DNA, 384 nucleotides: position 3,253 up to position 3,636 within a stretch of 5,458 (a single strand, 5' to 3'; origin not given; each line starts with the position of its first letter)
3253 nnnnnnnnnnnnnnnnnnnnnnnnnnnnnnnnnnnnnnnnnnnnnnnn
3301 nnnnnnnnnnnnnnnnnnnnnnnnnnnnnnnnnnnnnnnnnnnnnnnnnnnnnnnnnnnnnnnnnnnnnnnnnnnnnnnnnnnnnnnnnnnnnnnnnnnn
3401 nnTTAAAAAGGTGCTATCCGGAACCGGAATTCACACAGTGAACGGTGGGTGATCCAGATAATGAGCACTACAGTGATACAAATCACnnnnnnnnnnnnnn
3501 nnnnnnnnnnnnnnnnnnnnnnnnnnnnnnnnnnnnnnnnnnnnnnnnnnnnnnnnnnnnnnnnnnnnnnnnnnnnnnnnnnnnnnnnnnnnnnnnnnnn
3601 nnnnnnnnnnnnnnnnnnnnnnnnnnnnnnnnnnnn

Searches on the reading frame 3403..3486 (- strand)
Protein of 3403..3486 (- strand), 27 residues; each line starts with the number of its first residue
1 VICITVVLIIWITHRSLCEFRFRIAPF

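Call 26: search_protein_families(library=pfam, proteins=[window:3403-3486:-], max_evalue=0.01)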
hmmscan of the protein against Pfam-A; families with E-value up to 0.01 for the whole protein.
window:3403-3486:- (27 aa): 1 family
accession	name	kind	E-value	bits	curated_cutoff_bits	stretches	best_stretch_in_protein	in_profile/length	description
PF01848.21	HOK_GEF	-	7.2e-06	25.9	22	1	2-23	9-30/42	Hok/gef family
